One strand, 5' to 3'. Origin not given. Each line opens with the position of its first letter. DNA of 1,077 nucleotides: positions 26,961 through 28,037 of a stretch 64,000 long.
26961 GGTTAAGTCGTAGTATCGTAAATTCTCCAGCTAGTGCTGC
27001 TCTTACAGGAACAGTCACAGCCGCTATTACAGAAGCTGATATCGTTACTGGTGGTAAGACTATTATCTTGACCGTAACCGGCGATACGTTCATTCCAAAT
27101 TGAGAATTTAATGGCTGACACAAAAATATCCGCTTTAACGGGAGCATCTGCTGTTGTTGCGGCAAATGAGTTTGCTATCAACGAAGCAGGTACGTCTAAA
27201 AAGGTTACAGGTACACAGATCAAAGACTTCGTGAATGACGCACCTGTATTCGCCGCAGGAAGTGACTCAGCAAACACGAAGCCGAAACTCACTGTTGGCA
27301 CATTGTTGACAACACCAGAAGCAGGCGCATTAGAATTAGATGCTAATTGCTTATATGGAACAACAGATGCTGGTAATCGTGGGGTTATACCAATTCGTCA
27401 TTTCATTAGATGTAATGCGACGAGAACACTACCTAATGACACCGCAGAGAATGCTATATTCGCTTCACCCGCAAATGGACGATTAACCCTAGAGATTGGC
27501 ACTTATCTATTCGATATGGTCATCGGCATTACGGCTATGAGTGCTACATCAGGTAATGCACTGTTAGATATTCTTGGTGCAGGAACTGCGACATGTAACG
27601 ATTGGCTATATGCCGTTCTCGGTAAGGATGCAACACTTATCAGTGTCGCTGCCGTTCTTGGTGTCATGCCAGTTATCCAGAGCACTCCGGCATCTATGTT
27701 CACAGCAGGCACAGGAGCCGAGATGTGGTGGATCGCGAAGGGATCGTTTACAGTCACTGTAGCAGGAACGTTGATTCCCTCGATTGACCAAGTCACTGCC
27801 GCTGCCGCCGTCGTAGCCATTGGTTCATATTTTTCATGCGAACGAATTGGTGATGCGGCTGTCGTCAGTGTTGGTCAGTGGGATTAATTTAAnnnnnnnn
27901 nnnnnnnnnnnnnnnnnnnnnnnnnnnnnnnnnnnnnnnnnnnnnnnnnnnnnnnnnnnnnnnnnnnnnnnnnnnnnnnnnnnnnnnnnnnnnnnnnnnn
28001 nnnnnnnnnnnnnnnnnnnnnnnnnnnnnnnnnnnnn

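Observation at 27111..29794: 633-aa protein built from ~35 degenerate 12-residue Ser/Gly repeats, paired with a fibre-anchor-motif protein and located between the portal and capsid genes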

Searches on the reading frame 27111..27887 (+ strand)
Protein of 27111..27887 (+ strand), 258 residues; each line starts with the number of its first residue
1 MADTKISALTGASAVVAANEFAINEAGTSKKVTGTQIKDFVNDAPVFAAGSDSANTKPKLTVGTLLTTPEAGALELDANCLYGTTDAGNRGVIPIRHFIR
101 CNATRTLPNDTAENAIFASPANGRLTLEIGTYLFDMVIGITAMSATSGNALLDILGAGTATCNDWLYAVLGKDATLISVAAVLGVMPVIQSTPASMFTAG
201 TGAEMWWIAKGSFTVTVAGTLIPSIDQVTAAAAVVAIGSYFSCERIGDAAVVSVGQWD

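Call 5: search_protein_families(library=pfam, proteins=[window:27111-27887:+], max_evalue=0.1)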
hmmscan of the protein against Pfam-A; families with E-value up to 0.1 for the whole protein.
window:27111-27887:+ (258 aa): 0 families

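Call 6: search_protein_families(library=phrogs, proteins=[window:27111-27887:+], max_evalue=0.01)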
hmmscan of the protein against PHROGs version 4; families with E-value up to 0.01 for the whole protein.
window:27111-27887:+ (258 aa): 0 families

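Call 11: search_dna_similar(query=window:27111-27887:+, collection=phages, mode=protein, max_rows=30, max_evalue=0.001)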
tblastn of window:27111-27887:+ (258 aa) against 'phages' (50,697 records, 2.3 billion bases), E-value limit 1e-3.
Records with a match: 5; places in all: 5; records where one place covers at least 80% of the query: 1.
Best place of each record, by identity: <60% 5.
By first word of the organism name: Caudoviricetes 2; Methylophilales 2; Roseobacter 1.
By host as written in the record: - 2; Methylophilales bacterium FZCC0133 2; Rhodobacteraceae bacterium FZCC0040 1.
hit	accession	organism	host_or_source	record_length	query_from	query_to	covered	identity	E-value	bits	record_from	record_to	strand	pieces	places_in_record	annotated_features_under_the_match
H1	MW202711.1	Caudoviricetes sp.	Manatee Spring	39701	46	257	82%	31.1%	4e-6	53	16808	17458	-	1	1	hypothetical protein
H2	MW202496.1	Caudoviricetes sp.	Manatee Spring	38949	63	257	76%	30.2%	2e-5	51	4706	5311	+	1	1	hypothetical protein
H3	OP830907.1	Methylophilales phage MEP402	Methylophilales bacterium FZCC0133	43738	1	80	31%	49.4%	4e-10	66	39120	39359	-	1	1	tail fiber protein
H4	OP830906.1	Methylophilales phage MEP401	Methylophilales bacterium FZCC0133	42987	1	80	31%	47.0%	3e-9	63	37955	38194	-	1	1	tail fiber protein | hypothetical protein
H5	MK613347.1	Roseobacter phage CRP-5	Rhodobacteraceae bacterium FZCC0040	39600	1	61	24%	44.1%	2e-5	51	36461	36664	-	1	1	putative structural protein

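Call 20: search_solved_structures(query=window:27111-27884:+, max_evalue=1, show_alignments=2)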
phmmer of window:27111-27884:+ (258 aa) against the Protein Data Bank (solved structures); distinct sequences matched with E-value up to 1: 2.
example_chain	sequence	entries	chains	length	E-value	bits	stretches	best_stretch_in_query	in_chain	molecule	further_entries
6m8m_A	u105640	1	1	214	0.014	18.2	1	34-136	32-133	Putative large adhesion protein (Lap) involved in biofilm formation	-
8z11_r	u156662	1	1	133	0.22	14.3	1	177-242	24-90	PsaR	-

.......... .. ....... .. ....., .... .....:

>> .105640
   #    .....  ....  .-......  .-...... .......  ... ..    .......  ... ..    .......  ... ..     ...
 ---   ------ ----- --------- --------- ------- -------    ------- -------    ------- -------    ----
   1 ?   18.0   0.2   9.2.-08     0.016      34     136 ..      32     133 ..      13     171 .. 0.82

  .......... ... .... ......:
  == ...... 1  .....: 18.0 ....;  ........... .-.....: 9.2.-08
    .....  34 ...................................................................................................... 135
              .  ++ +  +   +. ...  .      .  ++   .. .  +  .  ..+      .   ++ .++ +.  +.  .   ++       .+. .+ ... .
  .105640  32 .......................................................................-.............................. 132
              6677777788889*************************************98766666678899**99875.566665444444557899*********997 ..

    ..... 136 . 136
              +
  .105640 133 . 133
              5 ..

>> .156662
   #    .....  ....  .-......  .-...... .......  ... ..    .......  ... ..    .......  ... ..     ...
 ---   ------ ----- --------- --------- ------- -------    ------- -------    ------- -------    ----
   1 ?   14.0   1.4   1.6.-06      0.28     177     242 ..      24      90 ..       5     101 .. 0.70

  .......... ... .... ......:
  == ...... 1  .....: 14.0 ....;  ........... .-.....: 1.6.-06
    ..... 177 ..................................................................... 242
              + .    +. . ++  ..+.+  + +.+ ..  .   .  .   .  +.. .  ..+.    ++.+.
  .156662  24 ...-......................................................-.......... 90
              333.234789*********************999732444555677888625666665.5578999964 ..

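Call 58: find_homologous_proteins(query=window:27111-27884:+, max_evalue=0.001)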
Query window:27111-27884:+ (258 aa): 1031 proteins with E <= 0.001 among 8000 candidates; the best 120 are listed.
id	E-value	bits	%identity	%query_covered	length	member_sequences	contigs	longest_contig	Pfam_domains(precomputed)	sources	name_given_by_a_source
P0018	6.2e-160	548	100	100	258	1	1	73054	-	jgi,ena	-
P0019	5.2e-139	480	86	100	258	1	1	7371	-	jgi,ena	-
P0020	1.2e-126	439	81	100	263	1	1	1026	-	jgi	jgi:hypothetical protein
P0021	1.5e-124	432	79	100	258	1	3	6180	-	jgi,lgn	jgi:hypothetical protein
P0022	1.9e-124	432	80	100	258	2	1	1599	-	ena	-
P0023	2.9e-121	422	78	100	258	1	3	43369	-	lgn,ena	-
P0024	1.1e-120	420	78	100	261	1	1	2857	-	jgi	jgi:hypothetical protein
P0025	3.6e-120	418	77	100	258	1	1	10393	-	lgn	-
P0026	1.2e-119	416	78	100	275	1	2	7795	-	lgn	-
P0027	6.5e-119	414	77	100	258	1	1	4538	-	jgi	jgi:hypothetical protein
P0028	8.3e-119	414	76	100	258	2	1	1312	-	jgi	jgi:hypothetical protein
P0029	1.8e-118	412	77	100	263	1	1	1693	-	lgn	-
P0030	5.4e-116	404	76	100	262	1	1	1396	-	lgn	-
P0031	1.6e-115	403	75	100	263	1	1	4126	-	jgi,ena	-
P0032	2.8e-115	402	78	91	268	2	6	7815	-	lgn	-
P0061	5.5e-91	322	65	100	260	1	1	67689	-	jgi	jgi:hypothetical protein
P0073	7.3e-86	306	62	100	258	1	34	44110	-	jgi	jgi:hypothetical protein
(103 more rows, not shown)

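Call 60: find_encoding_contigs(protein=P0061, flank=8000, max_places=2)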
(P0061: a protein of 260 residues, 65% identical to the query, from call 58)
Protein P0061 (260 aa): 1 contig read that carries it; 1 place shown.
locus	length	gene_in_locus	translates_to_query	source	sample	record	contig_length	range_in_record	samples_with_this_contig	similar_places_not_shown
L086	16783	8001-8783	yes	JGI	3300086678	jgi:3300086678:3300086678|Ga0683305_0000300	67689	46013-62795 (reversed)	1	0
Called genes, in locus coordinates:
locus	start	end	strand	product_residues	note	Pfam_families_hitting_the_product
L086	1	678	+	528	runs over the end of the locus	-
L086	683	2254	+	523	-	-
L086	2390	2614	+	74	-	-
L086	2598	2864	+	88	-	-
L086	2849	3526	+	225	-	PF09588:YqaJ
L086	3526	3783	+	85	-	-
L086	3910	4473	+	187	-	PF14464:Prok-JAB (weak)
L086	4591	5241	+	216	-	-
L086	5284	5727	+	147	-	-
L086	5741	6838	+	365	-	-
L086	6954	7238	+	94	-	-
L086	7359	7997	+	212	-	PF23140:Gp80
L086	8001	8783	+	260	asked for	-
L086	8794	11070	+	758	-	-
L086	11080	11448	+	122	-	-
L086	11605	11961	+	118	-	-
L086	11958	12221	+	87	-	-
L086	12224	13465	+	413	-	PF10983:DUF2793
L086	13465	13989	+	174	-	-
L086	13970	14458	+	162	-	-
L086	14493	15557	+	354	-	PF18906:Phage_tube_2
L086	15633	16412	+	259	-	-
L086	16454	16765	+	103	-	-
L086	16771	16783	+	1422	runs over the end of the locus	PF20155:TMP_3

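Call 61: find_encoding_contigs(protein=P0073, flank=8000, max_places=2)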
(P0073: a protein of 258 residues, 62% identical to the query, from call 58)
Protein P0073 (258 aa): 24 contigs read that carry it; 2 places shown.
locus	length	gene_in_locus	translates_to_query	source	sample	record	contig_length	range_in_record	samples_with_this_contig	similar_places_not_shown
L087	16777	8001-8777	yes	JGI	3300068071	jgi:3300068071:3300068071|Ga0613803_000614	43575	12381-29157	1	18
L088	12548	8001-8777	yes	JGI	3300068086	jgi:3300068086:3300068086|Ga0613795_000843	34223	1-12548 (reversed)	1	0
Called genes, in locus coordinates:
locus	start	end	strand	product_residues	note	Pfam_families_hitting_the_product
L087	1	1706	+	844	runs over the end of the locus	PF23899:SU10_portal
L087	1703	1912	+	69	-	-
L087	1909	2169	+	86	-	-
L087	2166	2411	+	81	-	-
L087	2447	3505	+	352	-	-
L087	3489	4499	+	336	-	PF17236:SU10_MCP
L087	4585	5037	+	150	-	-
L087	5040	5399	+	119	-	-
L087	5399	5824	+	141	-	-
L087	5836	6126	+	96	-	-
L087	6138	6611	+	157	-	-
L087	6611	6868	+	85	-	-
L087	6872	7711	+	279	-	PF09206:ArabFuran-catal (weak)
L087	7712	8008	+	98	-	-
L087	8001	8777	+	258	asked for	-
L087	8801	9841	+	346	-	-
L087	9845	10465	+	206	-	PF24175:SU10_adaptor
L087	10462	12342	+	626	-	-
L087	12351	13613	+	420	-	-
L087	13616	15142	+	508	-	-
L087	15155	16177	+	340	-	-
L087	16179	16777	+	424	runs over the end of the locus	-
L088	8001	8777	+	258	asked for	-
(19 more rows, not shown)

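Call 78: predict_structure(alignment_id=A2)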
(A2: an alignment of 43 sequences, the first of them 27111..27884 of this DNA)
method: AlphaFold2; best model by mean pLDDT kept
length: 258 residues; sequences in the alignment: 43
mean_pLDDT: 81.3   pTM: 0.75
mean pLDDT of the five models: 81.3, 77.7, 75.7, 73.3, 70.3
residues with pLDDT >= 90: 88; 70-90: 114; 50-70: 51; < 50: 5
segments of 3 or more residues with pLDDT < 50: 1-4
pLDDT, mean of each block of 10 residues (from residue 1): 55 62 74 73 63 71 84 88 88 90 86 80 81 94 69 92 96 84 92 78 84 96 83 87 93 67
secondary structure, 60 per line:
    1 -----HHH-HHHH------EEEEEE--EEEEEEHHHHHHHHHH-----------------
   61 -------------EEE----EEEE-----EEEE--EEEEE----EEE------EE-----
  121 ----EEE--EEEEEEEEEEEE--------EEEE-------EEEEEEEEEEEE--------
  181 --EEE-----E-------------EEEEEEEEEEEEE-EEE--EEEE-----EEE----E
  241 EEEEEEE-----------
elements in order: H10-13 E20-25 E28-33 H34-43 E74-76 E81-84 E90-93 E96-100 E105-107 E125-127 E130-141 E150-153 E161-172 E183-185 E205-217 E219-221 E224-227 E233-235 E240-247

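Call 81: find_encoding_contigs(protein=P0019, flank=8000, max_places=2)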
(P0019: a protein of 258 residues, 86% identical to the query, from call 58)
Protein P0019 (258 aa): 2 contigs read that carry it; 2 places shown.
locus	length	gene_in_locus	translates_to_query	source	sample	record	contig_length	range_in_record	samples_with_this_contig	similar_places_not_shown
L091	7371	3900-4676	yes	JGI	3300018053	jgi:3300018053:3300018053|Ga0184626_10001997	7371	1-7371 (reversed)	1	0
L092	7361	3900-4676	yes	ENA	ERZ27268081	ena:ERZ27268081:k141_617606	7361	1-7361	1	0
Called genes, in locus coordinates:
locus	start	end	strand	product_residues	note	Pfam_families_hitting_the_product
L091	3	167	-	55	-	?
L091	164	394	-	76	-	PF24729:Acb2_Tad1_hairpin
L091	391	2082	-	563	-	PF02867:Ribonuc_red_lgC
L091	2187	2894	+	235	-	-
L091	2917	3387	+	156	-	-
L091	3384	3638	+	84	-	-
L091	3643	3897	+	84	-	-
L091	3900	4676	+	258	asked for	-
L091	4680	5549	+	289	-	-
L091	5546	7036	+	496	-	PF17289:Terminase_6C (weak)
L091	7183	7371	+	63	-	?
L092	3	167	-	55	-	?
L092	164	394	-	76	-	PF24729:Acb2_Tad1_hairpin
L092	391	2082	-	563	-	PF02867:Ribonuc_red_lgC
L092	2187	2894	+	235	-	-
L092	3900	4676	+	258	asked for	-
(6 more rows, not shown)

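Call 82: find_encoding_contigs(protein=P0023, flank=9000, max_places=2)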
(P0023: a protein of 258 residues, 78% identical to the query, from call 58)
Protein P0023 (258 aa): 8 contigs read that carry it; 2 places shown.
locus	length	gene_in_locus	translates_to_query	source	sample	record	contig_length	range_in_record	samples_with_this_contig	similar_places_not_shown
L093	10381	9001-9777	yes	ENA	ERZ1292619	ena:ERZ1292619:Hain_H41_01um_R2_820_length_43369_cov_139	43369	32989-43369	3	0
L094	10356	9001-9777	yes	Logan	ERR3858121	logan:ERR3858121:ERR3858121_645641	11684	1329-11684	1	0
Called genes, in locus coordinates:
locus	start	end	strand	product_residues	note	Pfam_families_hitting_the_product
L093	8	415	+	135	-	-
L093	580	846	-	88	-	-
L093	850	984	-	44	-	-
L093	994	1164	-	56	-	-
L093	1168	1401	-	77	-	-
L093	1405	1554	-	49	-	-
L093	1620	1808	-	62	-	-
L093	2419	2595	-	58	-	-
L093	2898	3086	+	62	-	-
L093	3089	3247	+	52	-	-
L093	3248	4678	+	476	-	-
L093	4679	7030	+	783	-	-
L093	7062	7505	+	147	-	-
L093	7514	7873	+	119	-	-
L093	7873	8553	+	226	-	-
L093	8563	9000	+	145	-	-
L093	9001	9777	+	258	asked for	-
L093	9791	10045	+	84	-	-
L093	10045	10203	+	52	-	-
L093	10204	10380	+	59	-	?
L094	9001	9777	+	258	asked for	-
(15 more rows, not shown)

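Call 94: search_protein_families(library=pfam, proteins=[L087:5399-5821:+, L093:7062-7502:+], max_evalue=0.5)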
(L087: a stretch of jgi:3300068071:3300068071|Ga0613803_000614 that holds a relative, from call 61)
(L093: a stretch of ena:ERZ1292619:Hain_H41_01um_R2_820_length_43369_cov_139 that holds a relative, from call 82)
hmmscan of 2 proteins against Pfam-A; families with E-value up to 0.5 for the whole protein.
L087:5399-5821:+ (141 aa): 0 families

L093:7062-7502:+ (147 aa): 0 families

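Call 115: search_solved_structures(query=A2, max_evalue=1, show_alignments=3)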
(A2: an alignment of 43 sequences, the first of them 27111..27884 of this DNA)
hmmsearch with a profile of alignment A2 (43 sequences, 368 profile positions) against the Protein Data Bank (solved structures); distinct sequences matched with E-value up to 1: 0.
